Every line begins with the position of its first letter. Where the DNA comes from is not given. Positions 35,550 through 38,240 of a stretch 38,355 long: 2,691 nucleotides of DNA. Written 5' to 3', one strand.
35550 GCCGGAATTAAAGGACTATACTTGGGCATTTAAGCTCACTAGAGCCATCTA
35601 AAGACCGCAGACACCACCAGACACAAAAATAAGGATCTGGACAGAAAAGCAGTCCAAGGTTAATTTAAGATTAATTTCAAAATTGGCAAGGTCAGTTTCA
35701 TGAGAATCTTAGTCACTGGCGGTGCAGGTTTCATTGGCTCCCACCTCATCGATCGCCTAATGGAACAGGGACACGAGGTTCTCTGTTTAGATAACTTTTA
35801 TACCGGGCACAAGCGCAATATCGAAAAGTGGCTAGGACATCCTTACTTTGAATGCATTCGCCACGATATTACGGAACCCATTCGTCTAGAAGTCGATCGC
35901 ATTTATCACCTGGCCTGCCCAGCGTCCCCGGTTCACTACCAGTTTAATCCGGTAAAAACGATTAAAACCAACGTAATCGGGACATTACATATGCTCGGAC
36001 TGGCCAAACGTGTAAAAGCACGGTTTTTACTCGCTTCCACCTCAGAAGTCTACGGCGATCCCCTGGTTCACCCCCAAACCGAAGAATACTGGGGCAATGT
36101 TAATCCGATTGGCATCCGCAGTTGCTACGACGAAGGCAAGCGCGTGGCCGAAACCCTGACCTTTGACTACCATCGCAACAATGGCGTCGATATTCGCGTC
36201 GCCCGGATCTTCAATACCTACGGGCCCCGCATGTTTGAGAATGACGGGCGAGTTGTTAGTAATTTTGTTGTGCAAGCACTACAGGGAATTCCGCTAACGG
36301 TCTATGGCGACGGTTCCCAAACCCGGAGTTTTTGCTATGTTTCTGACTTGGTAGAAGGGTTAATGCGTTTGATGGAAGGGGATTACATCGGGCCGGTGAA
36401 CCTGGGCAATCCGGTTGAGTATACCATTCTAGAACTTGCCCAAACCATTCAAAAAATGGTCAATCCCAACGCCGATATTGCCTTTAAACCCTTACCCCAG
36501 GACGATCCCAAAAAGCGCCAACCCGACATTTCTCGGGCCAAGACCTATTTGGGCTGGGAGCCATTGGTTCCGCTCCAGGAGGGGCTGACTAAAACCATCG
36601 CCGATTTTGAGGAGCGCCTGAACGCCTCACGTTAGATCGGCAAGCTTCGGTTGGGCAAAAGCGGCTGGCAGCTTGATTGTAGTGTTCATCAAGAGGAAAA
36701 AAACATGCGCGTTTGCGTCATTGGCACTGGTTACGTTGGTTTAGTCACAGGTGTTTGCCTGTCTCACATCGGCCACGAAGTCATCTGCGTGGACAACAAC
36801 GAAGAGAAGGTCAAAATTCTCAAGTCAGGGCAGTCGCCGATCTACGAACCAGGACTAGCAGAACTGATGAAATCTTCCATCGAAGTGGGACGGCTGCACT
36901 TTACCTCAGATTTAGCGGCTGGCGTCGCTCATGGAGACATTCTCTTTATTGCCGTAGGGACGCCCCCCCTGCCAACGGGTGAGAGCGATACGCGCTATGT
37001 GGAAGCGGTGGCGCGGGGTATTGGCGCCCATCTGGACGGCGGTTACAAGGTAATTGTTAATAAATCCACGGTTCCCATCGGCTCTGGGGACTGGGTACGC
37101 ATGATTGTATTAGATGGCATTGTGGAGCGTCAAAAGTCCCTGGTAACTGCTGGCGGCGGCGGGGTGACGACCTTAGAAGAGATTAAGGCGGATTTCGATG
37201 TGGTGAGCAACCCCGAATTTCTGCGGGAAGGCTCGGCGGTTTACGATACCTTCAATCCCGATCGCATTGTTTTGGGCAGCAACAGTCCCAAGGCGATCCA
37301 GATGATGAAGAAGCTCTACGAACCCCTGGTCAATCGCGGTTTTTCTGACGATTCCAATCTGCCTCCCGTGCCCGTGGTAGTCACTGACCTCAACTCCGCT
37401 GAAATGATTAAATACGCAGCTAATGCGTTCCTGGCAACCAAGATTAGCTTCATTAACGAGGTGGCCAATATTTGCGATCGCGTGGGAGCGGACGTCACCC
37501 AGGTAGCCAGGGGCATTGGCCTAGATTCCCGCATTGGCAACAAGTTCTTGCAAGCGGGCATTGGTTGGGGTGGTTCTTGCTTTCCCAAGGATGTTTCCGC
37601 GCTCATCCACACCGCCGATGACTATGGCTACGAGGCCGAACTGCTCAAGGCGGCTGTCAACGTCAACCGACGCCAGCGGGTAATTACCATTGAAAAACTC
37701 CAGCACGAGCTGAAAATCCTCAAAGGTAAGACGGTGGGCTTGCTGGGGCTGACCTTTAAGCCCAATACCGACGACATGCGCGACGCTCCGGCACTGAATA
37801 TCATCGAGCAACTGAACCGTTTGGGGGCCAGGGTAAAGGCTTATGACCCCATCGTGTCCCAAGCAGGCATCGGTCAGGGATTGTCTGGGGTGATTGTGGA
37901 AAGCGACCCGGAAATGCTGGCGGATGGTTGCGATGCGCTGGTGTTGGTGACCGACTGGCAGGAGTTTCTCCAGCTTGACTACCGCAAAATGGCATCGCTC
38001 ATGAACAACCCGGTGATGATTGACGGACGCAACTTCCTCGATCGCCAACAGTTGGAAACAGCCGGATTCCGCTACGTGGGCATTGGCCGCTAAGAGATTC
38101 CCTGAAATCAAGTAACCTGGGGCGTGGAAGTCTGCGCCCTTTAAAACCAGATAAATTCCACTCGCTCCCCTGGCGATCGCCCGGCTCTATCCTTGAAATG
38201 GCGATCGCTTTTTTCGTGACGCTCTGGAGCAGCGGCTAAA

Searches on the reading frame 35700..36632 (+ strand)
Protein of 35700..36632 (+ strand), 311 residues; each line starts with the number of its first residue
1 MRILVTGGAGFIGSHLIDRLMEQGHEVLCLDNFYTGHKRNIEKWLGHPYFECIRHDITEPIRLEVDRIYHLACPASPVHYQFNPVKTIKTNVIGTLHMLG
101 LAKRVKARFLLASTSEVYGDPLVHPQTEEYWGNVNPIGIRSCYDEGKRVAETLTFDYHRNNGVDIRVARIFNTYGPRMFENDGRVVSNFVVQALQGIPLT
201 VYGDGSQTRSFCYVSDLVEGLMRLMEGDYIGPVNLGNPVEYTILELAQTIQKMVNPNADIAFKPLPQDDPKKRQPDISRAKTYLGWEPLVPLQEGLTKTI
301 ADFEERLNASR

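Call 44: search_protein_families(library=pfam, proteins=[window:35700-36632:+], max_evalue=0.0001)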
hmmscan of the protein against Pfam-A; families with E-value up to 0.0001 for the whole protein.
window:35700-36632:+ (311 aa): 6 families
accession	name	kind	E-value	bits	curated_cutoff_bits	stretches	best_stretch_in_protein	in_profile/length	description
PF16363.11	GDP_Man_Dehyd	-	1.1e-53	183.3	27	1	4-298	1-331/332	GDP-mannose 4,6 dehydratase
PF01370.27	Epimerase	-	1.4e-48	165.9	20.9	1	3-227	1-227/240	NAD dependent epimerase/dehydratase family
PF07993.18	NAD_binding_4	-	5.5e-12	45.8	20.1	1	61-170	85-204/258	Male sterility protein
PF01073.25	3Beta_HSD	-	2.3e-10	40.4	22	1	4-217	1-221/280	3-beta hydroxysteroid dehydrogenase/isomerase family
PF02719.21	Polysacc_synt_2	-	1.6e-09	37.8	20.2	1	3-113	1-127/293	Polysaccharide biosynthesis protein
PF04321.23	RmlD_sub_bind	-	2.5e-07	30.5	27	1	1-265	1-241/287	RmlD substrate binding domain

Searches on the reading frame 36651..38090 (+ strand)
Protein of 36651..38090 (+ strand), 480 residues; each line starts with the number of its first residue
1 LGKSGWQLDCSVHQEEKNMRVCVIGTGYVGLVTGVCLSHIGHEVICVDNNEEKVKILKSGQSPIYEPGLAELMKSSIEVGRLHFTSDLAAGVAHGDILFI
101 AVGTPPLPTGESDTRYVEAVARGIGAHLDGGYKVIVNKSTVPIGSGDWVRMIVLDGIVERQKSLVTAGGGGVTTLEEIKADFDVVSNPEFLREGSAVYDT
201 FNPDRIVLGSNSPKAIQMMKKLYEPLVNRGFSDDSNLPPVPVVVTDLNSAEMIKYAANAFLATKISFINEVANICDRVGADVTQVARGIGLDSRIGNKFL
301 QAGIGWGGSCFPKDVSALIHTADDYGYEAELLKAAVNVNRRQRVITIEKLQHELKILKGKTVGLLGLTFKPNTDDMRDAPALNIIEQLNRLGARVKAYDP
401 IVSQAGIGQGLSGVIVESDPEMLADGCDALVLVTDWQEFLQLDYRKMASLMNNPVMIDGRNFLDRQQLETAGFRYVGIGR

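Call 44: search_protein_families(library=pfam, proteins=[window:36651-38090:+], max_evalue=0.0001)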
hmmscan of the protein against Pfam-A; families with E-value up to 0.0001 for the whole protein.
window:36651-38090:+ (480 aa): 3 families
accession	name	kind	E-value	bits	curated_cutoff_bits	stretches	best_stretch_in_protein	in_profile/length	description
PF03721.20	UDPG_MGDP_dh_N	-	5.7e-64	215.6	27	1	19-222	1-187/187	UDP-glucose/GDP-mannose dehydrogenase family, NAD binding domain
PF00984.24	UDPG_MGDP_dh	-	8e-41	138.5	25.4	1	249-340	2-93/94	UDP-glucose/GDP-mannose dehydrogenase family, central domain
PF03720.21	UDPG_MGDP_dh_C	-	2.3e-31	108.7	30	1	364-465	2-103/103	UDP-glucose/GDP-mannose dehydrogenase family, UDP binding domain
